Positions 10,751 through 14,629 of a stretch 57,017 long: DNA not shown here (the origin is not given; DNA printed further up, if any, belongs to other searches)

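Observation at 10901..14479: Cytoplasmic cyclase-STAND NTPase fused to a complete family-5 periplasmic-type solute-binding domain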

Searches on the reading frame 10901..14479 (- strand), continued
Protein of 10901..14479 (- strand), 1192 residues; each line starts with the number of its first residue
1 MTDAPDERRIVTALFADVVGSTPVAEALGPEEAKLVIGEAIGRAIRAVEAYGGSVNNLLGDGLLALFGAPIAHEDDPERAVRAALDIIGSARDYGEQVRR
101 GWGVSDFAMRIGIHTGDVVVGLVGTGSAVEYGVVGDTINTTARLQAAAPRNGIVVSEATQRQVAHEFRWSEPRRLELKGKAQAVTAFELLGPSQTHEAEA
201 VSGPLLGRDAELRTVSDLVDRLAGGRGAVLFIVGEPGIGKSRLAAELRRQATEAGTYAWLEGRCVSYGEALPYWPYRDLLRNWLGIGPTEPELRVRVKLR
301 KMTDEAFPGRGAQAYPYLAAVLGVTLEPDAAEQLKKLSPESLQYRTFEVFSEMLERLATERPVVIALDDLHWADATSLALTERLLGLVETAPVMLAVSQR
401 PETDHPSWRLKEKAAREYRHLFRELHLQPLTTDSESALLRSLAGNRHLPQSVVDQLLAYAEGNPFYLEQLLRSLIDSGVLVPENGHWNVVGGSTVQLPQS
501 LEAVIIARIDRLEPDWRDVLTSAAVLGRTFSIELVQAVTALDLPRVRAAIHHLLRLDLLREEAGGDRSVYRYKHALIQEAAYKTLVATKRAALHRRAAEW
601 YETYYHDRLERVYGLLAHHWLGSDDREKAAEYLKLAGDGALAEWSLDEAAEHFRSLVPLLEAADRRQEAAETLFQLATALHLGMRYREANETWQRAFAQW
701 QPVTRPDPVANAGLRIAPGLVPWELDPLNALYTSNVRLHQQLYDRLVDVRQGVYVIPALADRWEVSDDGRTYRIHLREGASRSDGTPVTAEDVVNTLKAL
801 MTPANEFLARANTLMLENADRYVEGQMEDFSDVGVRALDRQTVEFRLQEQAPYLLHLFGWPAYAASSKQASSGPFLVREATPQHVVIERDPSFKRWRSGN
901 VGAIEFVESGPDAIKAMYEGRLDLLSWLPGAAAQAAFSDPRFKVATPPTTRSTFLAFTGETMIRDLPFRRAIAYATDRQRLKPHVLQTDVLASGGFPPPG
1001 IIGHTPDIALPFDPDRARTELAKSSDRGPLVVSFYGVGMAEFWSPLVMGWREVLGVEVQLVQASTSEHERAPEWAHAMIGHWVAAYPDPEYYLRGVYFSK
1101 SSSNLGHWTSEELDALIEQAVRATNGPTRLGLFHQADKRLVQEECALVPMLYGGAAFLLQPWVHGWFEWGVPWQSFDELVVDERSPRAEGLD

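Call 13: search_protein_families(library=padloc, proteins=[window:10901-14479:-], max_evalue=0.01)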
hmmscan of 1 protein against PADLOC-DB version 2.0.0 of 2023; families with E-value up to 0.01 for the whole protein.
window:10901-14479:- (1192 aa): 13 families
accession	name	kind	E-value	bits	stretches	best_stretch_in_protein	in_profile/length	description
PDLC00734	PycC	-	3.8e-17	60.5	1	5-150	184-331/374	Pycsar cyclase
PDLC02370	PycC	-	7.2e-15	53.2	1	7-163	78-238/340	-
PDLC02367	PycC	-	9.2e-12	42.9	1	12-168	45-197/226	-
PDLC00767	PycC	-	2.9e-11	41.3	1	7-167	89-253/337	Pycsar cyclase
PDLC02369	PycC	-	7.5e-09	33.5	1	11-165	47-193/248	-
PDLC00764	PycC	-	1.2e-08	32.3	1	8-159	92-249/449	Pycsar cyclase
PDLC00766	PycC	-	2.1e-06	25.4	1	11-170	44-202/232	Pycsar cyclase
PDLC00761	PycC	-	6.9e-06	23.2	1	12-161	107-260/438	Pycsar cyclase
PDLC02366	PycC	-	1.2e-05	22.5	1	73-175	115-212/486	-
PDLC00765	PycC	-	1.8e-05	22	1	13-166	260-415/477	Pycsar cyclase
PDLC00763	PycC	-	6.9e-05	20.3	1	11-159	54-203/268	Pycsar cyclase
PDLC00762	PycC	-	0.00034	17.6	1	65-167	108-210/508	Pycsar cyclase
PDLC01994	RtcR_PspF1--CARF_AAA_HTH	-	0.0058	13.7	1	196-252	153-206/468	-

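Call 25: find_related_loci(query=A1, collection=genome_contigs, flank=6000)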
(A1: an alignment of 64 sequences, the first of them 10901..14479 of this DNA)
Query A1 (1192 aa) in genome_contigs; peptide patterns used: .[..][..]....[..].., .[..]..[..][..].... (x = any residue, [..] = any of these).
600 stretches matched a pattern (row limit reached: there are more); 579 encode a relative of the query (tblastn E <= 1e-3); the best 80 are kept; 80 distinct loci.
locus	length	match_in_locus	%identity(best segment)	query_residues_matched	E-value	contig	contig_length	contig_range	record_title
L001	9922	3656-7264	46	6-1182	0e+0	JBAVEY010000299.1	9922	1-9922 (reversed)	MAG: Actinomycetota bacterium isolate MFD04307_ilm_asm_bin8 k127_79274, whole genome shotgun sequence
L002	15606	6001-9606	44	6-1182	0e+0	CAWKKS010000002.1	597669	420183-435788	MAG: Candidatus Dormibacteraeota bacterium isolate MFD04580.bin.2.87 genome assembly, contig: contig_26336, whole genome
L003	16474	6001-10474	45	6-1182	0e+0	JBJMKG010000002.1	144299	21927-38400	MAG: Gaiellaceae bacterium isolate H2_18_all_fractions_metab_91_71_22 k255_211876, whole genome shotgun sequence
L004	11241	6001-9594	44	6-1181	0e+0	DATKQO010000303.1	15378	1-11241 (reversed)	MAG TPA_asm: Gaiellaceae bacterium isolate SMAG_U14004 k141_627493, whole genome shotgun sequence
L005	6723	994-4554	35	7-1166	0e+0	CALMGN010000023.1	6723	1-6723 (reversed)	MAG TPA_asm: uncultured Anaerolineaceae bacterium isolate SRR6284162_bin.61_CONCOCT_v1.1_MAG genome assembly, contig: ER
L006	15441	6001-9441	35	7-1165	2e-168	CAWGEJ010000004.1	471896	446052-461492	MAG: uncultured Thermoleophilia bacterium isolate MFD02134.bin.1.147 genome assembly, contig: contig_145, whole genome s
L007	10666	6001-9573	32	14-1163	4e-161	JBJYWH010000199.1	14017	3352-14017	MAG: Anaerolineales bacterium isolate J5_7_160517rDrA_9 J5_7_160517rDrA_9_000000000199, whole genome shotgun sequence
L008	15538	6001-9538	32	1-1188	2e-164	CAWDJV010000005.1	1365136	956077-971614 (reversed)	MAG: uncultured Actinomycetes bacterium isolate MFD04850.bin.1.280 genome assembly, contig: contig_43825, whole genome s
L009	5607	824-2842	38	7-667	4e-124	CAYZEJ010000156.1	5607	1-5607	MAG TPA_asm: uncultured Anaerolineaceae bacterium isolate SRP136066_co1_124 genome assembly, contig: NODE_24721_length_5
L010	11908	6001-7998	34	7-661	5e-121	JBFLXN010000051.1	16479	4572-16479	MAG: Candidatus Edwardsbacteria bacterium isolate MAG059 MAG059_51, whole genome shotgun sequence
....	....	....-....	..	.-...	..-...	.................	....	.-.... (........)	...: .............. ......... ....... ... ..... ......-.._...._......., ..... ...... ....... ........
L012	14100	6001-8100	32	7-700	1e-109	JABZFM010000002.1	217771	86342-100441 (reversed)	MAG: Desulfobacteraceae bacterium isolate Grevelingen_8MPa_metabat2.60 scaffold_61, whole genome shotgun sequence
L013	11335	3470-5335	40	6-638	1e-109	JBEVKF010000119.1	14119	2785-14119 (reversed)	MAG: Thermoleophilaceae bacterium isolate T4R1BO_autometa_bin_37 T4R1BO_autometa_bin_37_k133_9099568, whole genome shotg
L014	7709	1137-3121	40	7-664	2e-114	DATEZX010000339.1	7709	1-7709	MAG TPA_asm: Candidatus Limnocylindrales bacterium isolate SMAG_U8486 k141_735397, whole genome shotgun sequence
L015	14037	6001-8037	33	7-675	2e-104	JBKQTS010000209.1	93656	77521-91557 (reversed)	MAG: Syntrophobacteraceae bacterium isolate MHr2D2E2F__bin_75 MHr2D2E2F_000000209023, whole genome shotgun sequence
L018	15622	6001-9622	32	6-1151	1e-127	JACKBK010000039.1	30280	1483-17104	MAG: Caldilineae bacterium isolate HK-STAS-CHLO-19 HK-STAS-CHLO-19_39, whole genome shotgun sequence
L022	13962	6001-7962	35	7-654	3e-88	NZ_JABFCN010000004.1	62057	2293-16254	Rhizobium sophorae strain CCBAU 03386 platanus_K_25_97_4, whole genome shotgun sequence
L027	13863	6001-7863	33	7-639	3e-83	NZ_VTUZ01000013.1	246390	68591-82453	Paraburkholderia panacisoli strain DCY113 contig13, whole genome shotgun sequence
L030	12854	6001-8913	30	203-1163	2e-82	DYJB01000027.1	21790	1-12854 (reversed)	MAG TPA_asm: Candidatus Aquidulcis sp. isolate FI88_3_69_8 Afr_mines_FI88_895_length_21790_cov_3_581689, whole genome sh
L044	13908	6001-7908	29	7-660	9e-76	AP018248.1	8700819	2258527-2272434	Tolypothrix tenuis PCC 7101 DNA, nearly complete genome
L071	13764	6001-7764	32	6-619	6e-69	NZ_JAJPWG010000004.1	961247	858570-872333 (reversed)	Kribbella sp. C-35 C-35_NODE_4_length_961247_cov_33.988687, whole genome shotgun sequence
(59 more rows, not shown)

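Call 35: predict_structure(alignment_id=A1)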
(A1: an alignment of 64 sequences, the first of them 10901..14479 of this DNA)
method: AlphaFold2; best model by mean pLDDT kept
length: 1192 residues; sequences in the alignment: 64
mean_pLDDT: 87.8   pTM: 0.70
mean pLDDT of the five models: 87.8, 87.3, 85.2, 83.4, 83.0
residues with pLDDT >= 90: 645; 70-90: 474; 50-70: 54; < 50: 19
segments of 3 or more residues with pLDDT < 50: 1-4, 127-129, 195-201
pLDDT, mean of each block of 10 residues (from residue 1): 53 90 81 84 78 73 78 68 87 86 86 85 51 80 92 91 81 85 89 56 73 91 92 87 84 85 66 86 74 82 90 92 85 86 92 93 92 89 93 94 83 93 92 88 83 86 85 77 81 68 75 88 90 92 94 86 78 87 86 95 93 95 95 95 91 97 94 97 97 96 74 92 89 90 93 91 96 93 90 95 85 93 92 96 97 95 86 92 93 81 92 91 87 85 89 93 93 97 86 95 94 98 94 87 93 96 86 93 93 93 91 97 93 97 97 92 92 91 94 79
secondary structure, 60 per line:
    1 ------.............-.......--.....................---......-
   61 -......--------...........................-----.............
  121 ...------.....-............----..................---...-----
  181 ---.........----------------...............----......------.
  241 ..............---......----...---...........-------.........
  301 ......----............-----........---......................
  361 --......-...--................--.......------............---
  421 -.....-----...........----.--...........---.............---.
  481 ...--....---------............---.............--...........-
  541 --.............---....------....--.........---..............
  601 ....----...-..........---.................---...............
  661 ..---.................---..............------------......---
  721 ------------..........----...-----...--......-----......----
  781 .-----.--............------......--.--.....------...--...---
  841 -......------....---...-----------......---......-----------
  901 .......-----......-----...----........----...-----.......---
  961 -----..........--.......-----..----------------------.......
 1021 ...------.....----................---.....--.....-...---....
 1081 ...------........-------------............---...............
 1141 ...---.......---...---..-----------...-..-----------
elements in order (helices of 4 or more, strands of 3 or more residues): E7-19 H21-27 H30-50 E54-59 E62-67 H76-102 E108-123 E130-134 H136-147 E152-156 H157-166 E167-169 E173-175 E184-192 H209-223 E228-233 H240-254 E258-263 H274-284 H292-306 H311-322 H328-335 H339-360 E363-368 H375-390 E393-399 H406-417 E422-426 H432-442 H450-460 H464-476 E480-483 E486-489 H499-510 H514-526 E529-531 H532-539 H543-555 E559-562 E569-572 H575-583 H587-604 H613-622 H626-642 H646-662 H666-682 H686-699 E712-717 H733-742 E747-749 E755-757 E760-765 E771-776 H790-801 H808-813 H819-823 E835-837 E842-847 H854-857 E875-880 E884-889 E901-907 H913-918 E924-926 H931-938 E943-945 E951-957 H966-975 H978-984 H1014-1023 E1030-1034 H1039-1054 E1058-1062 H1065-1069 E1077-1083 H1090-1097 H1111-1122 H1126-1143 E1147-1153 E1157-1159

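Call 40: fold_search(model_id=the predicted structure, library=pdb)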
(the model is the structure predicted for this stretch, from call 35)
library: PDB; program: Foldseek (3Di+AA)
matches with E <= 10: 1746; with E <= 0.001: 519
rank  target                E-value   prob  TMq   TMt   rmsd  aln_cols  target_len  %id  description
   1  1ola_A                9.5e-28  1.00  0.37  0.83   3.1       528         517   21  THE STRUCTURAL BASIS OF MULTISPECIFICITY IN THE OLIGOPEPTIDE-BINDING PROTEIN OPPA (released 1994-07-31)
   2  2z23_A                1.1e-27  1.00  0.37  0.83   3.0       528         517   21  Crystal structure of Y.pestis oligo peptide binding protein OppA with tri-lysine ligand (released 2007-10-30)
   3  4gl8_A                1.2e-27  1.00  0.37  0.85   2.7       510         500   18  X-ray crystal structure of a periplasmic oligopeptide-binding protein/Oligopeptide ABC transporter(OppAIV) from Borrel (released 2012-09-19)
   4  4toz_A                5.5e-27  1.00  0.32  0.64   6.6       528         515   20  MppA Periplasmic Murein Tripeptide Binding Protein, Unliganded Open Form (released 2015-06-10)
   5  4toz_B                9.1e-27  1.00  0.31  0.64   6.6       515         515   21  MppA Periplasmic Murein Tripeptide Binding Protein, Unliganded Open Form (released 2015-06-10)
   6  3tcf_A                1.5e-26  1.00  0.36  0.81   3.2       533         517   20  Crystal structure of E. coli OppA complexed with endogenous ligands (released 2011-10-12)
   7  3o9p                  1.7e-26  1.00  0.37  0.85   2.6       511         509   21  The structure of the Escherichia coli murein tripeptide binding protein MppA (released 2011-07-06)
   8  1b52_A                3.0e-26  1.00  0.37  0.84   2.7       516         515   21  OLIGO-PEPTIDE BINDING PROTEIN (OPPA) COMPLEXED WITH KTK (released 1999-01-20)
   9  8azb                  4.4e-26  1.00  0.34  0.76   4.2       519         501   18  Crystal Structure of the peptide binding protein DppE from Bacillus subtilis in the unliganded state (released 2023-02-22)
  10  8ay0_A                7.0e-26  1.00  0.36  0.85   2.6       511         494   19  Crystal Structure of the peptide binding protein DppE from Bacillus subtilis in complex with murein tripeptide (released 2023-02-22)
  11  3zs6_A                1.1e-25  1.00  0.37  0.83   3.2       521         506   19  The Structural characterization of Burkholderia pseudomallei OppA. (released 2012-07-04)
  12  8ay0_B                1.3e-25  1.00  0.36  0.85   2.6       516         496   19  Crystal Structure of the peptide binding protein DppE from Bacillus subtilis in complex with murein tripeptide (released 2023-02-22)
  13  8are_A                1.7e-25  1.00  0.37  0.83   2.9       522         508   19  Crystal structure of the peptide binding protein, OppA, from Bacillus subtilis in complex with a PhrE-derived pentapep (released 2023-02-22)
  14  8arn_A                3.5e-25  1.00  0.37  0.84   2.8       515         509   20  Crystal structure of the peptide binding protein, OppA, from Bacillus subtilis in complex with an endogenous tetrapept (released 2023-02-22)
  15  6dqq_A                3.5e-25  1.00  0.37  0.80   3.5       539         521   19  Crystal structure of Haemophilus influenzae OppA complex with endogenous peptide (released 2018-11-28)
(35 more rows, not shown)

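Call 44: find_encoding_contigs(protein=window:10901-14479:-, flank=10000, max_places=4)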
Protein window:10901-14479:- (1192 aa): no gene with exactly this product is on record in the collection.
